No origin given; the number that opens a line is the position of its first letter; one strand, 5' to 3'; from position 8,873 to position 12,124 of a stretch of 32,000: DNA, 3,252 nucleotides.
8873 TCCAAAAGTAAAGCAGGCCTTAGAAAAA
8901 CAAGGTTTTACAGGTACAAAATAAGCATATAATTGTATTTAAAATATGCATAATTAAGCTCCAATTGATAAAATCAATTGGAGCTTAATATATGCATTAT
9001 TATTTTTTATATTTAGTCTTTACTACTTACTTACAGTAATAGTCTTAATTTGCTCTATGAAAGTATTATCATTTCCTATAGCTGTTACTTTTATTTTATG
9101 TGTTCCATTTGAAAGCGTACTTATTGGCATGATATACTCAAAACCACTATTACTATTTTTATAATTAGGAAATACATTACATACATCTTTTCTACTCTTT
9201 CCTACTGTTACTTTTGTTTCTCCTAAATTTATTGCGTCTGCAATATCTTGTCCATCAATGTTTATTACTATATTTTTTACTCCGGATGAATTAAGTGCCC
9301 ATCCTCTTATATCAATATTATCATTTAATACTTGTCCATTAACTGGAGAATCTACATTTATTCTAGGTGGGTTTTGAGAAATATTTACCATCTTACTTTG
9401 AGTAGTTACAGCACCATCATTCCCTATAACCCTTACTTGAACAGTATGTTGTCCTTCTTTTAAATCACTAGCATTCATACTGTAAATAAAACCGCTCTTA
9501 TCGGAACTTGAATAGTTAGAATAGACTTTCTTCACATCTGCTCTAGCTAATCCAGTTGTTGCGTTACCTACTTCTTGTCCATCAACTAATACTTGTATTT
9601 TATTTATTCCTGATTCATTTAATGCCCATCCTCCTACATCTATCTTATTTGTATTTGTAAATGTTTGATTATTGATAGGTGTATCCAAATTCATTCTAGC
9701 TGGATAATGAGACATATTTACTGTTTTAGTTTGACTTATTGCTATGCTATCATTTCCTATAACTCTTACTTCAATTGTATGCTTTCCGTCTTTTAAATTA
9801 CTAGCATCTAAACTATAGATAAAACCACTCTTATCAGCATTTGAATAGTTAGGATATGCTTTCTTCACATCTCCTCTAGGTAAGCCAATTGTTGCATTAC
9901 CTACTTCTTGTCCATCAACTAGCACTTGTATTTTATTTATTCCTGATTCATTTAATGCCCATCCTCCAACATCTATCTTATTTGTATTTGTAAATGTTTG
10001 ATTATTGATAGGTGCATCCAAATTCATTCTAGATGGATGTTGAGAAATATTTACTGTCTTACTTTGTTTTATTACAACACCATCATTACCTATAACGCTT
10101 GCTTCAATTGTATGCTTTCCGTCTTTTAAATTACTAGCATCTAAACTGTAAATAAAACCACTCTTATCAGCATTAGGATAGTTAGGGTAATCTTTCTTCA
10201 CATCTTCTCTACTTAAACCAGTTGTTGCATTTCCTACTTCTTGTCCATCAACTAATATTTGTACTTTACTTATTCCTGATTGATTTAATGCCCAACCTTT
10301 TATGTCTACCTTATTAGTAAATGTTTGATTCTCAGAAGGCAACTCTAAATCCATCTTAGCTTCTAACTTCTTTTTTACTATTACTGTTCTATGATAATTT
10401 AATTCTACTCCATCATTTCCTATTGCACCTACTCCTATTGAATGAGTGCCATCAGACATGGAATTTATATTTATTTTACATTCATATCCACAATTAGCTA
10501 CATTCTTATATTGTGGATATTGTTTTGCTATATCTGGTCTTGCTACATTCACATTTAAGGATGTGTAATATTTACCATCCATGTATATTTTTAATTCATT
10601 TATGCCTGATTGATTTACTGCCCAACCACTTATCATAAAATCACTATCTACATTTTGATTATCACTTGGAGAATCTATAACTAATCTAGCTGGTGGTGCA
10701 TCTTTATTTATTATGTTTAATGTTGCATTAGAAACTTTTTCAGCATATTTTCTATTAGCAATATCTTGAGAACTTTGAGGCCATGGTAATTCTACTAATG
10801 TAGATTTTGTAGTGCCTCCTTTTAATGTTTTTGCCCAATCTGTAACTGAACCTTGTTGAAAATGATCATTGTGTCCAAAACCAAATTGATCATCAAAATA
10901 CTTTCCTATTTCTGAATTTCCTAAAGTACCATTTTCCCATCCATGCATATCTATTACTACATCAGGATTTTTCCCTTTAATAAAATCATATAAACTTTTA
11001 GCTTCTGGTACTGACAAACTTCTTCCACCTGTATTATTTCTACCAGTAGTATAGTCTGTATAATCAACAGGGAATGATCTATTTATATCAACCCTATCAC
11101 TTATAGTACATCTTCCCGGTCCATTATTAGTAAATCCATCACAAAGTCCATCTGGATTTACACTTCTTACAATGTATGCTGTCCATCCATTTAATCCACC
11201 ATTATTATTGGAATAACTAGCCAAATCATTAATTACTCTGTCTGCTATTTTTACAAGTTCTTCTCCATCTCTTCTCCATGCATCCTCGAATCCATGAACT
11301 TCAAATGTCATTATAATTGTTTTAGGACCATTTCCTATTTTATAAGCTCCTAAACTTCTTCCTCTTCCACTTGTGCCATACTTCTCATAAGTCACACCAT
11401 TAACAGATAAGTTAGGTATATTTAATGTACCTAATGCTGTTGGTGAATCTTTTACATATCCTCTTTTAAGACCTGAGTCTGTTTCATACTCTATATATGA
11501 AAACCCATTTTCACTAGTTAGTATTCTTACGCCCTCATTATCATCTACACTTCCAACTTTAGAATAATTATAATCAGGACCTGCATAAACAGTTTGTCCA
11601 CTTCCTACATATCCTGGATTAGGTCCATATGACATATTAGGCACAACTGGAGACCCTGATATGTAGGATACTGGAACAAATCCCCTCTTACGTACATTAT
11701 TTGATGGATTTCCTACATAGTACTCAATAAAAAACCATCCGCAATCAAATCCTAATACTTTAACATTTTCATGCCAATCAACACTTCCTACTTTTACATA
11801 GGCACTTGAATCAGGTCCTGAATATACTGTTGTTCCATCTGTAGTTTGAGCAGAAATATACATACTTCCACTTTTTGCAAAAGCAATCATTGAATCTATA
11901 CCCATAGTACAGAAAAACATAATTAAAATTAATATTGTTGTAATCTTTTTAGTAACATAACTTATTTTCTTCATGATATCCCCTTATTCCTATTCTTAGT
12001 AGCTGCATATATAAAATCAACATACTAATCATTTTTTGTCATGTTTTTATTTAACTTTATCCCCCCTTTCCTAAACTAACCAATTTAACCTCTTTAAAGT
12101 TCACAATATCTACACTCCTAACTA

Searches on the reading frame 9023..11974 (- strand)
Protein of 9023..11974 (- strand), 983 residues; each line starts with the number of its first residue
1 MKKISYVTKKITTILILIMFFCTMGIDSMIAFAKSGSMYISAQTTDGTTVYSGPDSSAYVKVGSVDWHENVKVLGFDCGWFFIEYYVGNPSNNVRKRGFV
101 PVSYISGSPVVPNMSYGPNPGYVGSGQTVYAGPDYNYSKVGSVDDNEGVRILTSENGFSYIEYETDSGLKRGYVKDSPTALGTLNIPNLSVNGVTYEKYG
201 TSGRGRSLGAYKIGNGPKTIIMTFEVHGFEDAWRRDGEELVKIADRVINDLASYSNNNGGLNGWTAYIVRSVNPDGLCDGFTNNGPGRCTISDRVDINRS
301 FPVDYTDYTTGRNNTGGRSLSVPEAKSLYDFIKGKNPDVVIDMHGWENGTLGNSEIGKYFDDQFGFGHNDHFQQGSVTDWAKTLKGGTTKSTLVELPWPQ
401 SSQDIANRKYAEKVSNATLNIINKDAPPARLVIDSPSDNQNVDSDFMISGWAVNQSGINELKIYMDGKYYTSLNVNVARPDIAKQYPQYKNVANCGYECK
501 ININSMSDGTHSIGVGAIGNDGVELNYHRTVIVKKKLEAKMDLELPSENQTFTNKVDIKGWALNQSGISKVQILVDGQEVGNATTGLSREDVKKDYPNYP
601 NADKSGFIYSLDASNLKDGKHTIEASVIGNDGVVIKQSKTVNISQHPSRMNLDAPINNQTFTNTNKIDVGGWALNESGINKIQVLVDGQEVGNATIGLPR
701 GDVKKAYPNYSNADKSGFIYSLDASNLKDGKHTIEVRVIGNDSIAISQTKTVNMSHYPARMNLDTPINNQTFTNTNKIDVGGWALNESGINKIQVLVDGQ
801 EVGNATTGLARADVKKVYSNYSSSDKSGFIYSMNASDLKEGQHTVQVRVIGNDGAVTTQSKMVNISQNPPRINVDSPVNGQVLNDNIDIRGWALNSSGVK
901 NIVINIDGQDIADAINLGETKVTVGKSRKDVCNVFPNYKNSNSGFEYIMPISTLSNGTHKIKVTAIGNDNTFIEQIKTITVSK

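Call 24: search_protein_families(library=pfam, proteins=[window:9023-11974:-])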
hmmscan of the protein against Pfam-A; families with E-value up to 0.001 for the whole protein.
window:9023-11974:- (983 aa): 10 families
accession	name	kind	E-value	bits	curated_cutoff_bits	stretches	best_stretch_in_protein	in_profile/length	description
PF17957.7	Big_7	-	4.6e-45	152.6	24.1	5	545-625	7-70/70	Bacterial Ig domain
PF22091.2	DUF6941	-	2e-15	57.7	27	0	835-912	45-118/125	Family of unknown function (DUF6941)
PF16967.11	TcfC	-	1.4e-07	31.4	29.4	0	832-863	35-66/68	E-set like domain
PF08239.17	SH3_3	-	4.2e-07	30.5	27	0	129-174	5-48/54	Bacterial SH3 domain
PF04234.18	CopC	-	3.2e-05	25.3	23.3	0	826-859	55-86/92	CopC domain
PF21467.3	BetaGal_gal-bd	-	3.5e-05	24.3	27.3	0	559-585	16-42/62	Beta-galactosidase, galactose-binding domain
PF09087.17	Cyc-maltodext_N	-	0.00029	21.6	25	0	791-848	14-71/88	Cyclomaltodextrinase, N-terminal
PF22433.2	MtxA_IG-like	-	0.00041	20.6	26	0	833-862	48-77/83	Magnetotaxis protein MtxA, Immunoglobulin-like domain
PF24192.1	DUF7417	-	0.00045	20.4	27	0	604-639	33-68/75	Domain of unknown function (DUF7417)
PF22416.2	Lmo2445-like_C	-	0.0005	21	27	0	597-632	47-81/94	Lmo2445-like, C-terminal domain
